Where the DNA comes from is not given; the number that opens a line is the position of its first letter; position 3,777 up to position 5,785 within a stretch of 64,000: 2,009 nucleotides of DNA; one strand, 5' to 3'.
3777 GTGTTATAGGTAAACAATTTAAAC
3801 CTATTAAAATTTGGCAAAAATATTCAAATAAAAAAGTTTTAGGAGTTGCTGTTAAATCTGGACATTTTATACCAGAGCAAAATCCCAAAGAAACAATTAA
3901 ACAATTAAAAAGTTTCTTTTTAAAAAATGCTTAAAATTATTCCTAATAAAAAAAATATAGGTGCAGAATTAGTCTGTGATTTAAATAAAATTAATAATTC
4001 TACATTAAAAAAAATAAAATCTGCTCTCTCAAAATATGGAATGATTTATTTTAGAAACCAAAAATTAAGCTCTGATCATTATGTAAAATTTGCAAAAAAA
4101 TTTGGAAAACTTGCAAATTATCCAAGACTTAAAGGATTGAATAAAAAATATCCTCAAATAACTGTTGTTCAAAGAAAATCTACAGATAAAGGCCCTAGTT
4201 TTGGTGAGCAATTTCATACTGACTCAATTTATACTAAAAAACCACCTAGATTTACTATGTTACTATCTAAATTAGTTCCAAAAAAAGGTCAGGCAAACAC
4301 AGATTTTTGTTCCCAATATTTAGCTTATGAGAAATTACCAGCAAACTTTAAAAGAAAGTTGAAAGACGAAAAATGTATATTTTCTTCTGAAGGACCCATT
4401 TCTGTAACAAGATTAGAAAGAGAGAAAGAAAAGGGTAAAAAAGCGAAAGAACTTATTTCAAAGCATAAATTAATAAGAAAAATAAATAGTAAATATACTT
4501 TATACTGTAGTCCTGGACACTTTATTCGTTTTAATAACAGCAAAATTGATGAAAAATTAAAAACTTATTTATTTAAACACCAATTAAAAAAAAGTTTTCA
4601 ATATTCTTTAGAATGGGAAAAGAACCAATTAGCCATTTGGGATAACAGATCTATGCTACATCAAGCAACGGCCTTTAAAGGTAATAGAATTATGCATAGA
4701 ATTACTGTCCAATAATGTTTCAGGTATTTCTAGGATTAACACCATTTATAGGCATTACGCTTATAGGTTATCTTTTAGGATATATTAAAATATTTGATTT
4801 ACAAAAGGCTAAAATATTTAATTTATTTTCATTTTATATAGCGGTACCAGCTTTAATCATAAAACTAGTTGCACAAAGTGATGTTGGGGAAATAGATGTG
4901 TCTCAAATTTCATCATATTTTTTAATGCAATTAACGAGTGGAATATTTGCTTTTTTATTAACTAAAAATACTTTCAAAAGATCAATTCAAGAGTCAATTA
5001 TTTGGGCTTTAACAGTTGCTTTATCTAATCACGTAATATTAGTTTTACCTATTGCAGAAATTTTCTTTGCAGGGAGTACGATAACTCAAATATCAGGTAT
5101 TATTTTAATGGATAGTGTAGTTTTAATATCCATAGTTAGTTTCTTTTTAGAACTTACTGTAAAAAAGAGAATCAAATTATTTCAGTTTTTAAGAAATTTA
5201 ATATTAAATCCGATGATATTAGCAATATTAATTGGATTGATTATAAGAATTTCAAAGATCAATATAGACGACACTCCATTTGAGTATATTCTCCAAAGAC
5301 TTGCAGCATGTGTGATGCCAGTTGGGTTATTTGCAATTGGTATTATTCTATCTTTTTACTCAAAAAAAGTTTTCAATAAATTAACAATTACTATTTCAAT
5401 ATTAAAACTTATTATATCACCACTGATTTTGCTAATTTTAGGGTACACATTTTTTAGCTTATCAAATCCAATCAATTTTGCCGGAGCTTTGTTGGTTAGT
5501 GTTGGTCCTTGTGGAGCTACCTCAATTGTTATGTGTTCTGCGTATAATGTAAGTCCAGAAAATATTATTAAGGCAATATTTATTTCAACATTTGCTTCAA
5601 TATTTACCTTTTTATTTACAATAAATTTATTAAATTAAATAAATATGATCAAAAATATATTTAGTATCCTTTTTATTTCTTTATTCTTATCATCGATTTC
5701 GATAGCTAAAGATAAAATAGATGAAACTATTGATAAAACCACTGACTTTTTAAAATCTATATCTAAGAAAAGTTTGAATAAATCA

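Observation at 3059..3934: Haloacetate dehalogenase with the full fluoroacetate-dehalogenase residue set in a streamlined marine genome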

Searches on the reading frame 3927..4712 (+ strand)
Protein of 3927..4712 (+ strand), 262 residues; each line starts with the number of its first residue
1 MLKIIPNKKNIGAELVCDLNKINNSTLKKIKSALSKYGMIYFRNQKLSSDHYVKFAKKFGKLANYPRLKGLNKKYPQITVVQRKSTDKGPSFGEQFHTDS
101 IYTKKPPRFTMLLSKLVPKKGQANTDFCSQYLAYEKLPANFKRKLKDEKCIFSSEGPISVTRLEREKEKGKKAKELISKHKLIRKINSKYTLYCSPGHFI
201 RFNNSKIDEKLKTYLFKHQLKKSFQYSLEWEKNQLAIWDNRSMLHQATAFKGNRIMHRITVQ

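Call 5: search_protein_families(library=ncbifam, proteins=[window:3927-4712:+], max_evalue=0.001)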
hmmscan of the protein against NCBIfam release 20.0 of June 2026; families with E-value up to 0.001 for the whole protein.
window:3927-4712:+ (262 aa): 3 families
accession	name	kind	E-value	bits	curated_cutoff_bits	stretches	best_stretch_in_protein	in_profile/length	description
NF007104.0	PRK09553.1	equivalog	5.8e-33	114.3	313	1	2-261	5-273/282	taurine dioxygenase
NF049937.1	CMthFAOxDecarbScoE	equivalog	3.8e-17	62.3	400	1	8-153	8-157/295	(3R)-3-[(carboxymethyl)amino]fatty acid oxygenase/decarboxylase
NF045815.1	Neo-PentlctneFsynPtlD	equivalog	2.8e-13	49.8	550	1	12-147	17-155/301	neopentalenolactone/pentalenolactone F synthase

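Call 6: search_protein_families(library=pfam, proteins=[window:3927-4712:+], max_evalue=0.001)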
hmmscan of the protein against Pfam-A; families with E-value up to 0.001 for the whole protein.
window:3927-4712:+ (262 aa): 1 family
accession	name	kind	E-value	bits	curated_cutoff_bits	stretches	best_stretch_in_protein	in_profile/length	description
PF02668.22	TauD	-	5.2e-39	135.2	27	1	8-260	6-267/267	Taurine catabolism dioxygenase TauD, TfdA family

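Call 26: search_solved_structures(query=window:3927-4712:+, max_evalue=0.00001, show_alignments=1)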
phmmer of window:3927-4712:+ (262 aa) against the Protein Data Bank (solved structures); distinct sequences matched with E-value up to 0.00001: 24.
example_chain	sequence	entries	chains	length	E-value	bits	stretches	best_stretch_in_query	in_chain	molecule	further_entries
6d0o_A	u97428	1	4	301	2.4e-26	95.9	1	11-261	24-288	(R)-phenoxypropionate/alpha-ketoglutarate-dioxygenase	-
6d1o_A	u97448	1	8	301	6.2e-24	88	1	11-249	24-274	(R)-phenoxypropionate/alpha-ketoglutarate-dioxygenase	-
6d3h_A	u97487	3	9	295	8.4e-24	87.6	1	11-250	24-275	FT_T dioxygenase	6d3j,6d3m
5bk9_A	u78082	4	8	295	3.3e-23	85.6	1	11-250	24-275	(R)-phenoxypropionate/alpha-ketoglutarate-dioxygenase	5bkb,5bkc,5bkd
6d3i_A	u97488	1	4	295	1.5e-22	83.5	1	11-250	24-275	ftv7 dioxygenase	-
1gqw_A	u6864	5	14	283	1e-20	77.5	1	3-261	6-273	ALPHA-KETOGLUTARATE-DEPENDENT TAURINE DIOXYGENASE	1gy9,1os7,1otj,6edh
5keu_A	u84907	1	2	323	5.9e-17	65.2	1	3-248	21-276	Taurine dioxygenase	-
5vn6_A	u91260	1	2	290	5.6e-16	62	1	11-248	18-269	Taurine dioxygenase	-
5hsx_A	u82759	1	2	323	1.2e-15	60.9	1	3-248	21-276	Putative alpha-ketoglutarate-dependent taurine dioxygenase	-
3pvj_A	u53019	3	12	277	5.3e-15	58.8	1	4-261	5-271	Alpha-ketoglutarate-dependent taurine dioxygenase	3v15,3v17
5j92_A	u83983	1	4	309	1.7e-14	57.1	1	18-250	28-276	Putative alpha KG dependent 2,4-D dioxygenase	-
5bke_A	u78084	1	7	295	3.8e-14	56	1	96-260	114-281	Alpha-ketoglutarate-dependent 2,4-dichlorophenoxyacetate dioxygenase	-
7qtd_A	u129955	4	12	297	1.4e-13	54.1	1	8-248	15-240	PlaO1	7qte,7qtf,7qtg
6dch_A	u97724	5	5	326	1.3e-10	44.4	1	24-261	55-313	ScoE protein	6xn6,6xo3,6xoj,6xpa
6l6w_A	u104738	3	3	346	1.6e-10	44.1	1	24-261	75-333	ScoE protein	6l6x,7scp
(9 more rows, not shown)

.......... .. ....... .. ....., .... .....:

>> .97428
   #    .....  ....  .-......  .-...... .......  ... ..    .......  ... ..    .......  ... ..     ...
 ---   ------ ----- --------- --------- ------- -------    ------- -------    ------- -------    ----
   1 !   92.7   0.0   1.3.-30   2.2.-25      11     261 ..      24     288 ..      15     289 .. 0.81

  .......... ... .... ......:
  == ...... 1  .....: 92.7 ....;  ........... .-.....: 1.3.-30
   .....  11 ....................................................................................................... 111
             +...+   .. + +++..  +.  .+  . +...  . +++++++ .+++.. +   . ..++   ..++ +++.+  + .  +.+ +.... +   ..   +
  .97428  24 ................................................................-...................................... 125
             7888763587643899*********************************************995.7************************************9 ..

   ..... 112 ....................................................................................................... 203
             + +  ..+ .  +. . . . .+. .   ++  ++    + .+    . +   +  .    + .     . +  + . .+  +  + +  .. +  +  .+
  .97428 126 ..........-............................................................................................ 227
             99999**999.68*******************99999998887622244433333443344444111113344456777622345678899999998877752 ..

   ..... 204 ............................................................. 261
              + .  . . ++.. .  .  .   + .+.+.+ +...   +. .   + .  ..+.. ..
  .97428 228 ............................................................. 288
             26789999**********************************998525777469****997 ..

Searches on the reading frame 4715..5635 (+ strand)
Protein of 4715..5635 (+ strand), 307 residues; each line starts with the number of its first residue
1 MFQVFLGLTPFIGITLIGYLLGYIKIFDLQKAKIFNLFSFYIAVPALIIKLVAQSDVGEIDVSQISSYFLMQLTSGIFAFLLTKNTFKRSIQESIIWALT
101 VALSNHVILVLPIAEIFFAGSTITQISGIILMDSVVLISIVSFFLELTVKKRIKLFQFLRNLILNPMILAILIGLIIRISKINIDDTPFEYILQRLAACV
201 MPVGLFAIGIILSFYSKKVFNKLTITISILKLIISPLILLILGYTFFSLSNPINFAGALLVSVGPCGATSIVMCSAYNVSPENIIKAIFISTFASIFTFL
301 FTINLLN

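Call 5: search_protein_families(library=ncbifam, proteins=[window:4715-5635:+], max_evalue=0.001)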
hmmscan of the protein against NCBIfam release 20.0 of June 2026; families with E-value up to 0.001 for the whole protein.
window:4715-5635:+ (307 aa): 1 family
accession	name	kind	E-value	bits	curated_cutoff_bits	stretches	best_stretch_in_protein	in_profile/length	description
TIGR00946.1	2a69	subfamily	1.9e-15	56.8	246.05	1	14-306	16-334/336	auxin efflux carrier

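Call 6: search_protein_families(library=pfam, proteins=[window:4715-5635:+], max_evalue=0.001)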
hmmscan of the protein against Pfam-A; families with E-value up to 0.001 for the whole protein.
window:4715-5635:+ (307 aa): 1 family
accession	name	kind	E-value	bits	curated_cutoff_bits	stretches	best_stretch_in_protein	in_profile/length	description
PF03547.23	Mem_trans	-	5.4e-22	78.3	25.7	1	9-301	7-341/343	Membrane transport protein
